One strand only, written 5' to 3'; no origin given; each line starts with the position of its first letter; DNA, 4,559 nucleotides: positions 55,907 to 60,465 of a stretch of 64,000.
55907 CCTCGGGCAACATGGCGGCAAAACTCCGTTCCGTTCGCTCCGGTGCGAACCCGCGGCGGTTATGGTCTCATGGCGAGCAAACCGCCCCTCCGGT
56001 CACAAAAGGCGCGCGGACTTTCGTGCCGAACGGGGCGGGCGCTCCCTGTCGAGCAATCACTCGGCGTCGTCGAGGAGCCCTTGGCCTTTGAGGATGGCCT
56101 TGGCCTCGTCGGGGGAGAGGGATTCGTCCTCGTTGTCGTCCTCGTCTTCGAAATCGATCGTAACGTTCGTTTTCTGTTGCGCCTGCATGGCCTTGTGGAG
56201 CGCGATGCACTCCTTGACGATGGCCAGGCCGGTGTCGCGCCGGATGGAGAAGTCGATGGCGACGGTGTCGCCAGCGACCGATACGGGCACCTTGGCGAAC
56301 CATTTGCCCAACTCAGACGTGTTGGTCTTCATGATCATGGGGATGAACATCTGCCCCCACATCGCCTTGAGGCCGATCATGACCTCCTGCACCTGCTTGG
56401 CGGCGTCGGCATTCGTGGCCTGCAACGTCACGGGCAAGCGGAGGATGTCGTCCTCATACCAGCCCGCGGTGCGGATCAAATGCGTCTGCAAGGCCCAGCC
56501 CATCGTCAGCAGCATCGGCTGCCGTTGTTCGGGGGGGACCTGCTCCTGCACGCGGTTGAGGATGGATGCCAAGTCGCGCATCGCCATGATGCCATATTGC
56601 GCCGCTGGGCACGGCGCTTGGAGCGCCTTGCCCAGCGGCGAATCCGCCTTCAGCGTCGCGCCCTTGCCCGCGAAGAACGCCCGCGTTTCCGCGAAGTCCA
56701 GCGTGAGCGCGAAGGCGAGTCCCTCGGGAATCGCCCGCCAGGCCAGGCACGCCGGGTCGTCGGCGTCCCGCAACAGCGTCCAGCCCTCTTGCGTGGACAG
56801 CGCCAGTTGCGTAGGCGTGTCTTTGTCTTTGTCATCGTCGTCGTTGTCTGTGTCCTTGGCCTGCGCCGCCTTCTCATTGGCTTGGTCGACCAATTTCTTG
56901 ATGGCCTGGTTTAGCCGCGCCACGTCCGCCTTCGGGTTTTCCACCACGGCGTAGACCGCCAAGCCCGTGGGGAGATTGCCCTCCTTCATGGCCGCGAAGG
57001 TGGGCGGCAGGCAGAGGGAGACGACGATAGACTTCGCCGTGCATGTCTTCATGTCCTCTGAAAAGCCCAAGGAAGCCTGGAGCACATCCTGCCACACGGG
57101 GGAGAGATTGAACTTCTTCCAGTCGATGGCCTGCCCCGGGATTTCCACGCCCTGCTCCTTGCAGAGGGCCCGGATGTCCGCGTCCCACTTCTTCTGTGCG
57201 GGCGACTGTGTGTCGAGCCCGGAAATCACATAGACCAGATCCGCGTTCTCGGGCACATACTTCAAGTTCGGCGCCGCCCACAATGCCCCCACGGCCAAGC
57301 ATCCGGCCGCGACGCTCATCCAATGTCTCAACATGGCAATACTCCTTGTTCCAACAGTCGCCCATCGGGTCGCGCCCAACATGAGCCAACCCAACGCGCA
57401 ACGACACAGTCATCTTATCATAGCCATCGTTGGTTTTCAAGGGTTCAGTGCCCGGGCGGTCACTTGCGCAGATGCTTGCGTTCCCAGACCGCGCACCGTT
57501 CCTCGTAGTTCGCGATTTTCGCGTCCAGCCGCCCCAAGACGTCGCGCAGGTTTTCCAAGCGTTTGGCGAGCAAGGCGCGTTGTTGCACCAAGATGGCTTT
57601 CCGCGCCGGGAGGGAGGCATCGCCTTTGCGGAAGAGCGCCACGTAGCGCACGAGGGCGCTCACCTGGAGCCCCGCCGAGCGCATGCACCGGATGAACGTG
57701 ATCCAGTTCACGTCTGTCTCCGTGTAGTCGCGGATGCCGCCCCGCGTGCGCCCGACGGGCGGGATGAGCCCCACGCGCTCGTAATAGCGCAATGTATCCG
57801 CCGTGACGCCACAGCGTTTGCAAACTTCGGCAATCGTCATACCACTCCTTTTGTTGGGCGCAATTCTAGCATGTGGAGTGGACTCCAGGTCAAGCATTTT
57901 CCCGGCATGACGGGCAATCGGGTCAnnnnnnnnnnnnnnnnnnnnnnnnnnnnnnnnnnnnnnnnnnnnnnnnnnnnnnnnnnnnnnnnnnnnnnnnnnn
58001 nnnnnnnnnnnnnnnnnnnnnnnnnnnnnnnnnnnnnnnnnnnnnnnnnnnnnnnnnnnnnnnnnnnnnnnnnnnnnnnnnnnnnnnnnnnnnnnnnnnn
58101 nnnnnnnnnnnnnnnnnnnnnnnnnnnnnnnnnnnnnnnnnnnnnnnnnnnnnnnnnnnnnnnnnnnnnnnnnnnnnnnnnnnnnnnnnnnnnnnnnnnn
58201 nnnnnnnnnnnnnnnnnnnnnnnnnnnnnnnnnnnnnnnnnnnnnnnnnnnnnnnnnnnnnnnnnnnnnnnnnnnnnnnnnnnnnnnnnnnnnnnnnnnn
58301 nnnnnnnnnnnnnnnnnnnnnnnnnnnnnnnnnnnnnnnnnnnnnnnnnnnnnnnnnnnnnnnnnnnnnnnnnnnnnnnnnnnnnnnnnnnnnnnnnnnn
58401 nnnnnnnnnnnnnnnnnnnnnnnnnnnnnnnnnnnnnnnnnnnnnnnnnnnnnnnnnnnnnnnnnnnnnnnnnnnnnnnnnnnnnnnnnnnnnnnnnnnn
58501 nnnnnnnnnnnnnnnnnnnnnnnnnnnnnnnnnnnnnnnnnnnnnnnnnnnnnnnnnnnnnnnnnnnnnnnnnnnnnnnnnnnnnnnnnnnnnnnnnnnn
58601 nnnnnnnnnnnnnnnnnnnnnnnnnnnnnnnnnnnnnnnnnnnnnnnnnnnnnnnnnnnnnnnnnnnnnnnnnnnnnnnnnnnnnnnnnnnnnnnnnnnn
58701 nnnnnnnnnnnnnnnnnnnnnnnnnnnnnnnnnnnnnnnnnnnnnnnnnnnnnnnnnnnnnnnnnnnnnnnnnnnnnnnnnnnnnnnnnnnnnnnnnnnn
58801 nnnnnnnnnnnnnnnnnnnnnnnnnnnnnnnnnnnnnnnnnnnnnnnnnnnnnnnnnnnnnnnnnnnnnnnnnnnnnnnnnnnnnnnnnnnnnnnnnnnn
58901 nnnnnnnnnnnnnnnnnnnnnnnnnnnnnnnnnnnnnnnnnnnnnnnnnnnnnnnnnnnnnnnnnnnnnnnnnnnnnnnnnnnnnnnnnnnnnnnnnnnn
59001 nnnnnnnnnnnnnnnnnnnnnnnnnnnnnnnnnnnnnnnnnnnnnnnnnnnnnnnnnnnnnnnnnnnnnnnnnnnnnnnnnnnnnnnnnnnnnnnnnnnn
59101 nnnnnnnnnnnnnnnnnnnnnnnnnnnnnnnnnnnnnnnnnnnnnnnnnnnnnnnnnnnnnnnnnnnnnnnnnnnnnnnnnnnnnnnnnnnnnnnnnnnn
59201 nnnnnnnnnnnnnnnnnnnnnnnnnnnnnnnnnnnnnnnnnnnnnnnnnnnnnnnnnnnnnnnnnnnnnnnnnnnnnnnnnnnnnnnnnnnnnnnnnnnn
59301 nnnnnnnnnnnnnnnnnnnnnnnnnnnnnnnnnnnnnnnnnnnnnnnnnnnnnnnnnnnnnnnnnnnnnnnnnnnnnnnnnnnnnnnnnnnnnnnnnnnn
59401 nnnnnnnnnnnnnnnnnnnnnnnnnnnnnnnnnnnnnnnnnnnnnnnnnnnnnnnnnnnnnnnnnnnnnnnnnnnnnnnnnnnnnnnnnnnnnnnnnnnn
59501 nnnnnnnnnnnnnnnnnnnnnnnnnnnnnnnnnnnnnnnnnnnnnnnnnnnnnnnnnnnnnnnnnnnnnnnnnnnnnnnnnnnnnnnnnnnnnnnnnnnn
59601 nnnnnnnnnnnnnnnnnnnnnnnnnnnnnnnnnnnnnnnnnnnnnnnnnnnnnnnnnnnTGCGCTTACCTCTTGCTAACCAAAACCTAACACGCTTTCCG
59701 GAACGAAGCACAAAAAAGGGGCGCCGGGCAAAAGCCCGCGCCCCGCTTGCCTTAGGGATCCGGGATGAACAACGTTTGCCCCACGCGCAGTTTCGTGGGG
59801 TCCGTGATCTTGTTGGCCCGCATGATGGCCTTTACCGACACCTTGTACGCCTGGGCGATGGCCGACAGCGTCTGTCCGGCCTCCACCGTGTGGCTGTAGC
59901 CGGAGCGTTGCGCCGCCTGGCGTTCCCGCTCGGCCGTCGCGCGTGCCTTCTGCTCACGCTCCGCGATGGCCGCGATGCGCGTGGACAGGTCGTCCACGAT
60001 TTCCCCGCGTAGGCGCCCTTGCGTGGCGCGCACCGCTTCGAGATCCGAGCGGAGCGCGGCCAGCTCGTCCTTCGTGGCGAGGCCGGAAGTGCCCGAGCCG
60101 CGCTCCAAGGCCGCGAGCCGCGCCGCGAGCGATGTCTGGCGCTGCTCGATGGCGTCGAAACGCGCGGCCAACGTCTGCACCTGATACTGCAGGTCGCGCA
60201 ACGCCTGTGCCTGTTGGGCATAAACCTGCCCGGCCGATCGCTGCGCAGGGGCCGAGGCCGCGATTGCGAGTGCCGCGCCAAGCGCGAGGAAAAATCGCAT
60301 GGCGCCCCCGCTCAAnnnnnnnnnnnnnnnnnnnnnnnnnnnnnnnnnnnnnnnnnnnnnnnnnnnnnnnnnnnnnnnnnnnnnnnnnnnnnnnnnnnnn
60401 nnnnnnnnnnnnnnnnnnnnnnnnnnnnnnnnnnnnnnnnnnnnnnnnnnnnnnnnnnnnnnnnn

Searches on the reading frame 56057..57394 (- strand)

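Call 14: search_protein_families(library=pfam, proteins=[window:56057-57394:-], max_evalue=0.001)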
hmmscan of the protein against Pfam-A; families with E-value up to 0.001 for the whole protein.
window:56057-57394:- (445 aa): 0 families

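Call 77: search_protein_families(library=pfam, proteins=[window:56057-57394:-], max_evalue=1)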
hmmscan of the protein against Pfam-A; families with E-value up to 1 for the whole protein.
window:56057-57394:- (445 aa): 1 family
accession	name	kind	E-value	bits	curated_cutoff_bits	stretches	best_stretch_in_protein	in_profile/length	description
PF22591.2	eIF3a_PCI_TPR-like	-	0.56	9.6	27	1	150-202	70-128/390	eIF3a, PCI domain, TPR-like region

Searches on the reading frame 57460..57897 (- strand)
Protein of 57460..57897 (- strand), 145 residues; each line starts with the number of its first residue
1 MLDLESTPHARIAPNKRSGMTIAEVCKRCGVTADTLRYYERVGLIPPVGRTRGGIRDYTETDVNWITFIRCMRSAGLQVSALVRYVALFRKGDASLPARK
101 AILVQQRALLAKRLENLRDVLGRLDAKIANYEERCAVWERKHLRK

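Call 14: search_protein_families(library=pfam, proteins=[window:57460-57897:-], max_evalue=0.001)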
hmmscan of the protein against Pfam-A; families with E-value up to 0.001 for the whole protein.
window:57460-57897:- (145 aa): 5 families
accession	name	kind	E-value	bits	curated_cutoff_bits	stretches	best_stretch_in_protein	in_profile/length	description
PF13411.12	MerR_1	-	3.6e-19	69.1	21.6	1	20-85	1-65/69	MerR HTH family regulatory protein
PF00376.29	MerR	-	7.3e-17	61.3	28.2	1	21-58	1-38/38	MerR family regulatory protein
PF09278.17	MerR-DNA-bind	-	9.4e-06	26.6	25.4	1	65-126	3-64/65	MerR, DNA binding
PF13560.12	HTH_31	-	0.00021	22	27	1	17-46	12-40/64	Helix-turn-helix domain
PF01527.26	HTH_Tnp_1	-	0.00026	21.6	24.1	0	18-37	22-41/75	Transposase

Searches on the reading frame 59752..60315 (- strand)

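Call 14: search_protein_families(library=pfam, proteins=[window:59752-60315:-], max_evalue=0.001)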
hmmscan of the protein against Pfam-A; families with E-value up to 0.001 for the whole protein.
window:59752-60315:- (187 aa): 3 families
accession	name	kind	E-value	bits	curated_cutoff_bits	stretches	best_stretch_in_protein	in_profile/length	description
PF01476.26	LysM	-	4.3e-16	59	20.9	1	142-185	1-43/43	LysM domain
PF08663.15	HalX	-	0.00016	22.4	23.2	1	52-108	4-60/68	HalX domain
PF23473.1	LysM3_LYK4_5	-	0.00043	20.7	29.3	0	142-173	5-36/48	LYK4/5 LysM3 domain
